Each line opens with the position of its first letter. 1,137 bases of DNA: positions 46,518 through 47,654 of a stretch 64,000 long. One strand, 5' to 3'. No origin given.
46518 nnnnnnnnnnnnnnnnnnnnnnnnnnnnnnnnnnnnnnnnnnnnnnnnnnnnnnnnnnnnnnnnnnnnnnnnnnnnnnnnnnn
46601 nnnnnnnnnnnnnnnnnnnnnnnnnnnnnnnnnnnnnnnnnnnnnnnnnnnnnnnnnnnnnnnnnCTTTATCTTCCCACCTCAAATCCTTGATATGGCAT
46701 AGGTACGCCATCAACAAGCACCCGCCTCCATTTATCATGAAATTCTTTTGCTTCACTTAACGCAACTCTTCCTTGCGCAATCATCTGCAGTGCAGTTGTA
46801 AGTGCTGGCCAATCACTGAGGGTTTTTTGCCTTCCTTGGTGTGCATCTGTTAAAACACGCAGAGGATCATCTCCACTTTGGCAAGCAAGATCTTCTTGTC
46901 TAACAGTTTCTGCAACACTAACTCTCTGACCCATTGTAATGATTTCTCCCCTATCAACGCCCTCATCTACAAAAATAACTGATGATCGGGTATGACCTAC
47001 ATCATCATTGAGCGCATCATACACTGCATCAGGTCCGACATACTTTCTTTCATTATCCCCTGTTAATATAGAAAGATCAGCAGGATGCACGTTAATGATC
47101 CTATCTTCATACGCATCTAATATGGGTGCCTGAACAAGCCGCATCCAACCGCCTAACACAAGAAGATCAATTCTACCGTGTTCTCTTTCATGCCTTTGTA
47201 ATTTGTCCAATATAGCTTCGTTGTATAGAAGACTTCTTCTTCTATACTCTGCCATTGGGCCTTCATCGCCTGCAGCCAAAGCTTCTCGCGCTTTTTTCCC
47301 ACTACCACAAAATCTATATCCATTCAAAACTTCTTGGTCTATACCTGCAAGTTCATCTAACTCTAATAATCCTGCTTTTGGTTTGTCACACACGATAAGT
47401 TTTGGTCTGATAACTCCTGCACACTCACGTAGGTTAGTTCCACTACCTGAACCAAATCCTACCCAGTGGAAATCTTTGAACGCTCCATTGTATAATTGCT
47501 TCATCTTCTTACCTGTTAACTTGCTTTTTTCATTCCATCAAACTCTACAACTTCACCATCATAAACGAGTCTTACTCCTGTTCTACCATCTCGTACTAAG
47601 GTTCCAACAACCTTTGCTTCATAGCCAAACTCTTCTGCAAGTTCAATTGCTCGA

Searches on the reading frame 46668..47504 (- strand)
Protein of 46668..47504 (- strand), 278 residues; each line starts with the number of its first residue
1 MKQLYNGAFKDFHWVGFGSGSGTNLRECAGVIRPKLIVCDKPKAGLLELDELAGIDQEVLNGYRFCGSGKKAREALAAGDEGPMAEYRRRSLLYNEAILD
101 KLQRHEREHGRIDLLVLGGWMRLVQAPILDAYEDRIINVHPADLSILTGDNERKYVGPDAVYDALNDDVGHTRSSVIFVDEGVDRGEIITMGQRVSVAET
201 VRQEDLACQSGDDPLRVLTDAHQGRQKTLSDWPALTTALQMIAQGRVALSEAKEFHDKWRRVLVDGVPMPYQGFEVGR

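Call 3: search_protein_families(library=pfam, proteins=[window:46668-47504:-], max_evalue=0.01)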
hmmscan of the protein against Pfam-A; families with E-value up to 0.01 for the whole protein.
window:46668-47504:- (278 aa): 1 family
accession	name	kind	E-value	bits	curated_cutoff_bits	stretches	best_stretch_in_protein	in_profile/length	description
PF00551.24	Formyl_trans_N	-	1.9e-12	47.8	26.1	1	36-206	32-165/181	Formyl transferase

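Call 4: search_protein_families(library=ncbifam, proteins=[window:46668-47504:-], max_evalue=0.01)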
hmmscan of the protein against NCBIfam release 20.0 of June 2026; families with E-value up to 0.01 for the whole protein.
window:46668-47504:- (278 aa): 4 families
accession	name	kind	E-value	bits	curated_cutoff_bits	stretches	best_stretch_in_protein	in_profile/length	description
TIGR00639.1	PurN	equivalog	1.2e-16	60.8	150.1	1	19-204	8-163/192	phosphoribosylglycinamide formyltransferase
TIGR00655.1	PurU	equivalog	0.00038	20.2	285.95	1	100-207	154-247/280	formyltetrahydrofolate deformylase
NF004684.0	PRK06027.1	subfamily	0.0047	16.7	223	1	109-149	163-203/286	formyltetrahydrofolate deformylase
TIGR00460.1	fmt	equivalog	0.006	15.7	201.5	1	105-207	73-166/315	methionyl-tRNA formyltransferase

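Call 32: search_protein_families(library=padloc, proteins=[window:46668-47504:-], max_evalue=0.01)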
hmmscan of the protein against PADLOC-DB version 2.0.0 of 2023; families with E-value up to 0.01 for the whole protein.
window:46668-47504:- (278 aa): 0 families

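Call 33: search_protein_families(library=phrogs, proteins=[window:46668-47504:-], max_evalue=0.001)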
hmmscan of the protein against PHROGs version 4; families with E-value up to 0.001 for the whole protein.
window:46668-47504:- (278 aa): 1 family
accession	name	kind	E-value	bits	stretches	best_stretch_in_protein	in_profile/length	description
phrog_9240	-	moron, auxiliary metabolic gene and host takeover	1e-10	42.7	1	100-204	58-156/199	cyanobacterial phosphoribosylglycinamide formyltransferase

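Call 54: search_solved_structures(query=window:46668-47504:-, max_evalue=0.001, show_alignments=1)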
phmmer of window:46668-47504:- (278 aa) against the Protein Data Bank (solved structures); distinct sequences matched with E-value up to 0.001: 14.
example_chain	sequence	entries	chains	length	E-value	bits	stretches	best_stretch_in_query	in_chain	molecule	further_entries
3av3_A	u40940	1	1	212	2.6e-11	46.6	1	106-194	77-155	Phosphoribosylglycinamide formyltransferase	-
4s1n_A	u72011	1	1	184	3.5e-11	46.2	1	96-192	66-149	Phosphoribosylglycinamide formyltransferase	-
3p9x_A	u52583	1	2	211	1.7e-10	44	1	108-205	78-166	phosphoribosylglycinamide formyltransferase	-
3auf_A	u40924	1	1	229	5.1e-09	39.1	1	94-207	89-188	Glycinamide ribonucleotide transformylase 1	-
1zlx_A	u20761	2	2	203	3.2e-06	30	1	106-191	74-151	Phosphoribosylglycinamide formyltransferase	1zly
1meo_A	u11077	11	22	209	3.4e-06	29.9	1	106-191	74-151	Phosphoribosylglycinamide formyltransferase | Trifunctional purine biosynthetic protein adenosine-3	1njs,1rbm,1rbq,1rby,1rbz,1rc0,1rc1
4zyt_A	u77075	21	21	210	3.5e-06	29.8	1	106-191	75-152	Trifunctional purine biosynthetic protein adenosine-3 | Phosphoribosylglycinamide formyltransferase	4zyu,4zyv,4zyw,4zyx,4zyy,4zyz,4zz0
1mej_B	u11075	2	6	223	4.3e-06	29.5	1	106-191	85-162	Phosphoribosylglycinamide formyltransferase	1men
5j9f_A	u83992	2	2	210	6.6e-06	28.9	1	107-191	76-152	Trifunctional purine biosynthetic protein adenosine-3 | Phosphoribosylglycinamide formyltransferase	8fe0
4ds3_A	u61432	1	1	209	2.9e-05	26.8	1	111-192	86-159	Phosphoribosylglycinamide formyltransferase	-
2gar_A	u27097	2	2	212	0.0005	22.7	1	98-205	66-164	GLYCINAMIDE RIBONUCLEOTIDE TRANSFORMYLASE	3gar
2ywr_A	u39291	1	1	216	0.00076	22.2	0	108-191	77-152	Phosphoribosylglycinamide formyltransferase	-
1c3e_A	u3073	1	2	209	0.0008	22.1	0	99-205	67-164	GLYCINAMIDE RIBONUCLEOTIDE TRANSFORMYLASE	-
1c2t_A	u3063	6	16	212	0.00081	22.1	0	99-205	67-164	GLYCINAMIDE RIBONUCLEOTIDE TRANSFORMYLASE | PHOSPHORIBOSYL-GLYCINAMIDE FORMYLTRANSFERASE | PHOSPHORIBOSYLGLYCINAMIDE FORMYLTRANSFERASE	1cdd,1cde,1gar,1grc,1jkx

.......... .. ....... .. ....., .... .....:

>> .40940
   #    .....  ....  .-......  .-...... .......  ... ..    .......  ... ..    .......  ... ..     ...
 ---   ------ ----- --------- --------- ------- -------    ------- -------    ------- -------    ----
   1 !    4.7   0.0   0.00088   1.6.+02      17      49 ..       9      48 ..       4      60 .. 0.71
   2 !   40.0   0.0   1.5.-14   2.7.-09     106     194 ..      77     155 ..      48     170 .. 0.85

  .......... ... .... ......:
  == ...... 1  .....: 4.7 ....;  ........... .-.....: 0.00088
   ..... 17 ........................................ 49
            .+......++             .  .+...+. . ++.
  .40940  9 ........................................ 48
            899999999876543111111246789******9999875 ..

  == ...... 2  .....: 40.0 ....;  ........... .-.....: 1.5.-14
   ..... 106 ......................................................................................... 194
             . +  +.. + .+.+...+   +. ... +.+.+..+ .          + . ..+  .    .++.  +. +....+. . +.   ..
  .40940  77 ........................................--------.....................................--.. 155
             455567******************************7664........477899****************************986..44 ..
